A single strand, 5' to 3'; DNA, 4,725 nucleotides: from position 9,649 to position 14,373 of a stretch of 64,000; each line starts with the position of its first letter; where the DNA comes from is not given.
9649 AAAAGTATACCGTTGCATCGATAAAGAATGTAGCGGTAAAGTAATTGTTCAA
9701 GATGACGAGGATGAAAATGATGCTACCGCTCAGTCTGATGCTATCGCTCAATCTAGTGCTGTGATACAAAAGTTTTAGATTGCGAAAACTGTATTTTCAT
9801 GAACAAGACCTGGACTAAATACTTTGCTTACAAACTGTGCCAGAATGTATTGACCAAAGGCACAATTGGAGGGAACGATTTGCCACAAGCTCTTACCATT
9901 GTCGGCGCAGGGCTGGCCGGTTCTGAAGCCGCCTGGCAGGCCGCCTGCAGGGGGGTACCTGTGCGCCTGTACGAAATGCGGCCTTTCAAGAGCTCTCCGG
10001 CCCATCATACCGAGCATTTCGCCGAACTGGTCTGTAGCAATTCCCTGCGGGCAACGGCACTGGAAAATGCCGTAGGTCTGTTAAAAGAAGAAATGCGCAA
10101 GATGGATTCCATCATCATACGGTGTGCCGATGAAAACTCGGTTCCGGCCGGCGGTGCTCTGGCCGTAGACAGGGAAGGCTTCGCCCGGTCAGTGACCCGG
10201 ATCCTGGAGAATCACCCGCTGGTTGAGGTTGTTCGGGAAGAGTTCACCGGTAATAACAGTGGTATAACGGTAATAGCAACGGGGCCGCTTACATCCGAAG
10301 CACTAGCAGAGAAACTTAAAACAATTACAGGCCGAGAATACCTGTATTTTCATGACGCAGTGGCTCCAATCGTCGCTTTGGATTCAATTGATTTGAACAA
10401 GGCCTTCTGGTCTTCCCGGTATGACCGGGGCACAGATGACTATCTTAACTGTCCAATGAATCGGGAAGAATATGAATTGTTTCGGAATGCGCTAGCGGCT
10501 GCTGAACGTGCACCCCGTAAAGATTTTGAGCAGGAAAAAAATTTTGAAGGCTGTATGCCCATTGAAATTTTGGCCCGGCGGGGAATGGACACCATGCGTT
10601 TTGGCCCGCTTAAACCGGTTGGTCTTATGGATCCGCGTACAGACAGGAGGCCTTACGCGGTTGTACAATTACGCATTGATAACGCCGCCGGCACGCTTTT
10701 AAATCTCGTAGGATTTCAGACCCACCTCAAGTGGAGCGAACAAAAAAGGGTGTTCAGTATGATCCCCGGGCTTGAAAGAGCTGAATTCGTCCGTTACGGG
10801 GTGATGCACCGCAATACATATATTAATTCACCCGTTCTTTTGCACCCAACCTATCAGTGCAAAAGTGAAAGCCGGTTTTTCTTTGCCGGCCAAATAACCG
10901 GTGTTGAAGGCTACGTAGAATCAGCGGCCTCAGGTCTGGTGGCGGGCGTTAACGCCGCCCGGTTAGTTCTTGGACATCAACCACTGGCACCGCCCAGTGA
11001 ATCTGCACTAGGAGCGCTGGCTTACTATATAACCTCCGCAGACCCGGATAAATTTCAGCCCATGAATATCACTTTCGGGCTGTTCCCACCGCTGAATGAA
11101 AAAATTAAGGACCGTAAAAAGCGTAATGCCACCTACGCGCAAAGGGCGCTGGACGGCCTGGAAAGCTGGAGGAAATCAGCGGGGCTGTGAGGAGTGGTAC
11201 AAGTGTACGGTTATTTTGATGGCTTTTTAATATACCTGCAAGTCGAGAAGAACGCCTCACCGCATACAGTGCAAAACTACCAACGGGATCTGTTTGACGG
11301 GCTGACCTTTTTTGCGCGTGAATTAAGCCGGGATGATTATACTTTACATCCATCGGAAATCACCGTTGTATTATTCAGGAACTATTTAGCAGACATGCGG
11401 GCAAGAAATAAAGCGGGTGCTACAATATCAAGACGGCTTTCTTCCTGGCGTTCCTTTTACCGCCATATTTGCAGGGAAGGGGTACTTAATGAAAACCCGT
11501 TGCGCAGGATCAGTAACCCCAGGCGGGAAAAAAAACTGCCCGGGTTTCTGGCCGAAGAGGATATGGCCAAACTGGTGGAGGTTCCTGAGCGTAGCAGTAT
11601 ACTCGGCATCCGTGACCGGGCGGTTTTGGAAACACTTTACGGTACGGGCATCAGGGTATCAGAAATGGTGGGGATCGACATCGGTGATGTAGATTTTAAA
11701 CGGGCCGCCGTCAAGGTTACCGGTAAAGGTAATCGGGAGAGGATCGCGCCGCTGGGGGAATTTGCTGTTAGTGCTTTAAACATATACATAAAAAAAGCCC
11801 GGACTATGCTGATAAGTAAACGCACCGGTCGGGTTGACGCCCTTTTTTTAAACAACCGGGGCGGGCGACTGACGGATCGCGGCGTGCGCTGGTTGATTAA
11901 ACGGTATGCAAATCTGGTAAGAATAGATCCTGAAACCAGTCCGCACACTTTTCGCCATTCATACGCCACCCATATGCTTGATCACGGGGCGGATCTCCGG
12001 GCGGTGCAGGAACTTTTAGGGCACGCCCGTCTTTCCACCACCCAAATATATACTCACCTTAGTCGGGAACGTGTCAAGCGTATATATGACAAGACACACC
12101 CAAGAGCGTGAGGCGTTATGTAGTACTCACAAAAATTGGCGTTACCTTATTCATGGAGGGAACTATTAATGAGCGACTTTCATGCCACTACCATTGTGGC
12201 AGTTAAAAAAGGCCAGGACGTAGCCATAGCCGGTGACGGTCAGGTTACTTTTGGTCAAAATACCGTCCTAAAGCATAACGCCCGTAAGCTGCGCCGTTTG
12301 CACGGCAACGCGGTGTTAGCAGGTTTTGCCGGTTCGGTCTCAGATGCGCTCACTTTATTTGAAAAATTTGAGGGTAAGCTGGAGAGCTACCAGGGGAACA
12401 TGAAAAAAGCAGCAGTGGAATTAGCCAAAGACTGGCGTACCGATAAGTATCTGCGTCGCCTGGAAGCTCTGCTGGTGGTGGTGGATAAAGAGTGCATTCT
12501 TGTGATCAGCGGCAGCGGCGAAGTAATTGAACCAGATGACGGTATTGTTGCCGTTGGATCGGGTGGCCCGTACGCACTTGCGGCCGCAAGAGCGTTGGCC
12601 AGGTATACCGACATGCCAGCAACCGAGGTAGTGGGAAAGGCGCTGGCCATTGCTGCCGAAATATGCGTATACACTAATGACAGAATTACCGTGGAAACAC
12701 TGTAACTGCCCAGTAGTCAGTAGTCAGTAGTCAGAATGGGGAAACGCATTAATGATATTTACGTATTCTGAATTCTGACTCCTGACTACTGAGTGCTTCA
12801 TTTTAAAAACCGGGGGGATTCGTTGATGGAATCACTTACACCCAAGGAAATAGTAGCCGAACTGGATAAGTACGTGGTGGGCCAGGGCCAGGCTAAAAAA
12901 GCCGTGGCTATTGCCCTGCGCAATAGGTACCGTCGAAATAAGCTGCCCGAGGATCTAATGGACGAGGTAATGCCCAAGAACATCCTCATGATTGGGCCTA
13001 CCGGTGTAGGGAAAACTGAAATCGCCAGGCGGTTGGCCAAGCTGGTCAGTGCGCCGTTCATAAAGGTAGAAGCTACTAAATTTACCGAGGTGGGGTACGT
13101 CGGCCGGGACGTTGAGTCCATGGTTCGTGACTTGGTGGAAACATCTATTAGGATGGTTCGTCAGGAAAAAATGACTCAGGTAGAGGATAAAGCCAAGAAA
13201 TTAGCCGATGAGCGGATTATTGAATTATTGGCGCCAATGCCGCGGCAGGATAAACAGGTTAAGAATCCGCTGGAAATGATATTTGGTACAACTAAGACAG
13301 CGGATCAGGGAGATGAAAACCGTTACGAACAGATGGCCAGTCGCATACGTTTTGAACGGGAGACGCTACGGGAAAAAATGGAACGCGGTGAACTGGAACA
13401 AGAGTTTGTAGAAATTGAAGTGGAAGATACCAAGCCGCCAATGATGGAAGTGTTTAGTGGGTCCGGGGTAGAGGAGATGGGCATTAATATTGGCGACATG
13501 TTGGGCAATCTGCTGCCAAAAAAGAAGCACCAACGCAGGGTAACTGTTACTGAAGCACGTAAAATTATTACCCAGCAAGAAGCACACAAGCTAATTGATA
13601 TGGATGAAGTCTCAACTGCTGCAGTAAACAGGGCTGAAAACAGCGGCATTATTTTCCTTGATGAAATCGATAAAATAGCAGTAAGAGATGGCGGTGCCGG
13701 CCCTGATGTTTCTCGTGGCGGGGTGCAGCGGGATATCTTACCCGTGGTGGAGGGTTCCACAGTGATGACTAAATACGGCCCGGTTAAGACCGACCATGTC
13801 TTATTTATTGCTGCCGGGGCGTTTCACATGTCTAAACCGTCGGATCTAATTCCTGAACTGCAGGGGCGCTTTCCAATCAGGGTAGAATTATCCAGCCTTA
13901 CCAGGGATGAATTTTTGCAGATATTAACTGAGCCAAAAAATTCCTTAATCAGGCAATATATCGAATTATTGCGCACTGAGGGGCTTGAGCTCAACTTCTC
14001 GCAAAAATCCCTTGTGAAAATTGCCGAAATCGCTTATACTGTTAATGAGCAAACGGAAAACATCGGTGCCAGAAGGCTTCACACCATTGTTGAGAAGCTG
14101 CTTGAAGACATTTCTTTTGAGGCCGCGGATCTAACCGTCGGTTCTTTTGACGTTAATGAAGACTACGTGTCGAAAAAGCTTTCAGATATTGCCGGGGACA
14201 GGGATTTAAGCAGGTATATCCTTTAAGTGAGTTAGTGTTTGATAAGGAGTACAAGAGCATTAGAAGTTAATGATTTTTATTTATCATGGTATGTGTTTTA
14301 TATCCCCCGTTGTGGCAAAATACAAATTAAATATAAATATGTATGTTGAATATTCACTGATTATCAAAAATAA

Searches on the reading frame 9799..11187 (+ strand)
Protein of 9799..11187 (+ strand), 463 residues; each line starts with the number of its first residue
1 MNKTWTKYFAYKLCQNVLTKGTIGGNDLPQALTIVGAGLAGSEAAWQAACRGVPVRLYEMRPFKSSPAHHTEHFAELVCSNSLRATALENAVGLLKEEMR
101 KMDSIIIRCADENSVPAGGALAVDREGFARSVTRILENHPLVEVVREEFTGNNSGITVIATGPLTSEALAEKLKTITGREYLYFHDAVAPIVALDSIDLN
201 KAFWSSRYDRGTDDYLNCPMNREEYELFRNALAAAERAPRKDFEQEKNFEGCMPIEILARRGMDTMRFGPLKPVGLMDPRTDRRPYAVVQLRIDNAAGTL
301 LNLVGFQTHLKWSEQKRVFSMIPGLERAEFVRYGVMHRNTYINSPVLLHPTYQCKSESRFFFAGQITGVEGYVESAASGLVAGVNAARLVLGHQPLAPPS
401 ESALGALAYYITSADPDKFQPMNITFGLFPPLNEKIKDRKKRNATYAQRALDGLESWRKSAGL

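Call 51: search_protein_families(library=pfam, max_evalue=0.00001, proteins=[window:9799-11187:+])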
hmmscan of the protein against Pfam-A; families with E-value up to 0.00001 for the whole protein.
window:9799-11187:+ (463 aa): 1 family
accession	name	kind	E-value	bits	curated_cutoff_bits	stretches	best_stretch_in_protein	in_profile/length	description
PF01134.28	GIDA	-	3.8e-101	339.4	22.1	1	33-392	3-389/391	Glucose inhibited division protein A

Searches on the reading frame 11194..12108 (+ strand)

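Call 51: search_protein_families(library=pfam, max_evalue=0.00001, proteins=[window:11194-12108:+])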
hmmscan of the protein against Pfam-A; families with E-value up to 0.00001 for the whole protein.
window:11194-12108:+ (305 aa): 3 families
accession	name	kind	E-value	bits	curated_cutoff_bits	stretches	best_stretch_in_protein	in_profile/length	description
PF00589.27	Phage_integrase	-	5e-46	157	27.1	1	118-292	2-171/172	Phage integrase family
PF02899.23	Phage_int_SAM_1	-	4.6e-16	59.3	22.3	1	9-96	2-83/83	Phage integrase, N-terminal SAM-like domain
PF13495.12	Phage_int_SAM_4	-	4e-06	27.6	27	0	52-95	37-81/85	Phage integrase, N-terminal SAM-like domain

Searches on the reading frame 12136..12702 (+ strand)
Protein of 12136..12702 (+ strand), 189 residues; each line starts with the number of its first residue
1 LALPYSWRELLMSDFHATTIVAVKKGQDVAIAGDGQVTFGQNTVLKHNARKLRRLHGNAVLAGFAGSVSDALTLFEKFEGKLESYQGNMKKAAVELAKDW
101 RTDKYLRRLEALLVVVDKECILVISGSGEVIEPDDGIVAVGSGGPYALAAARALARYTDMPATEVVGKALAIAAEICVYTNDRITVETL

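Call 14: search_protein_families(library=ncbifam, proteins=[window:12136-12702:+])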
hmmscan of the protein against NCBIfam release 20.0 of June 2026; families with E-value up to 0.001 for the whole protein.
window:12136-12702:+ (189 aa): 4 families
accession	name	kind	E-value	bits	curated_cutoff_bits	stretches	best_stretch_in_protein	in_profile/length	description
NF003964.0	PRK05456.1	equivalog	3.4e-84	280.9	137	1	13-189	3-178/179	ATP-dependent protease subunit HslV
TIGR03692.1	ATP_dep_HslV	equivalog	6.8e-81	270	157.75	1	18-189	1-171/171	HslVU peptidase proteolytic subunit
TIGR03634.1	arc_protsome_B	equivalog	2.4e-10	40.3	224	1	18-187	2-178/185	archaeal proteasome endopeptidase complex subunit beta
TIGR03690.1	20S_bact_beta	equivalog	4e-05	23.5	191.9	1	16-86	4-72/222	proteasome subunit beta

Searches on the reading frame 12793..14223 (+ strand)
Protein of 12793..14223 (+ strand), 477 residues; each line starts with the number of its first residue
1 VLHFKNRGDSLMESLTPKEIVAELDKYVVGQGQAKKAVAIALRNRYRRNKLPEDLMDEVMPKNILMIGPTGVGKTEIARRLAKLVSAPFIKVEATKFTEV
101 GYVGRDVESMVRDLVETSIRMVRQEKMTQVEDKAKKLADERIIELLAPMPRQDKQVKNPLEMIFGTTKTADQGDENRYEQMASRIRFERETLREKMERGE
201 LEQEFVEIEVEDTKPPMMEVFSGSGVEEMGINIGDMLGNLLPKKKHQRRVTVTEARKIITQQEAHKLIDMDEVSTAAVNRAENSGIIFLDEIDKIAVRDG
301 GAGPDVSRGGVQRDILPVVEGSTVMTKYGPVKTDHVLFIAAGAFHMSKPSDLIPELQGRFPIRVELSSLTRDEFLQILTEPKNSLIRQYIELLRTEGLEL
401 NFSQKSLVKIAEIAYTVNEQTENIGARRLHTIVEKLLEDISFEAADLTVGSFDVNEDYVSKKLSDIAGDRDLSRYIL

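Call 14: search_protein_families(library=ncbifam, proteins=[window:12793-14223:+])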
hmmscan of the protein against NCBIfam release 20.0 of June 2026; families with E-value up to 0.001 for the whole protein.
window:12793-14223:+ (477 aa): 25 families
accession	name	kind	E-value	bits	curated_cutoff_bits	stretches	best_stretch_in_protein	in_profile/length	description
TIGR00390.1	hslU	equivalog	9.9e-197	654.2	362.45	1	15-477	1-441/441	ATP-dependent protease ATPase subunit HslU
NF003745.1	PRK05342.1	equivalog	5.2e-66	223.2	359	3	12-118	57-166/418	ATP-dependent Clp protease ATP-binding subunit ClpX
TIGR00382.1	clpX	equivalog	1.2e-56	192.6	370.75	3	15-122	67-178/414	ATP-dependent protease ATP-binding subunit ClpX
TIGR02639.1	ClpA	equivalog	8.2e-09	34.2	993.15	1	18-105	449-531/734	ATP-dependent Clp protease ATP-binding subunit ClpA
TIGR01242.2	TIGR01242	subfamily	2.7e-08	33.2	500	1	60-117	147-202/362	proteasome-activating nucleotidase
TIGR01241.2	FtsH_fam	equivalog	2.3e-07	30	600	1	60-117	194-249/598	ATP-dependent zinc metalloprotease FtsH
NF003069.1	PRK03992.1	subfamily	3.1e-07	29.9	500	1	61-116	165-218/379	proteasome-activating nucleotidase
NF008004.0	PRK10733.1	equivalog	3.4e-07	28.6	1008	1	28-118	154-240/644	ATP-dependent zinc metalloprotease FtsH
NF041006.2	cell_div_CdvC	equivalog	1.9e-06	27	650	1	28-124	105-195/370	cell division protein CdvC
TIGR03346.1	chaperone_ClpB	equivalog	5.9e-06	24.9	1232.1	1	22-85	561-619/853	ATP-dependent chaperone ClpB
NF047748.1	PrtsmActNtasePan1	equivalog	1.4e-05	24.4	750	0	60-117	181-236/405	proteasome-activating nucleotidase Pan1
TIGR02881.1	spore_V_K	equivalog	2.4e-05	23.6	422.95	0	330-435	139-233/261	stage V sporulation protein K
TIGR00763.1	lon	equivalog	2.4e-05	23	608.05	0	59-92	351-384/795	endopeptidase La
NF047747.1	PrtsmActNtasePan2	equivalog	4e-05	23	700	0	61-117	185-239/397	proteasome-activating nucleotidase Pan2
NF033606.1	heat_AAA_ClpK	exception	5.9e-05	21.1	1900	1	24-85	611-667/949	heat shock survival AAA family ATPase ClpK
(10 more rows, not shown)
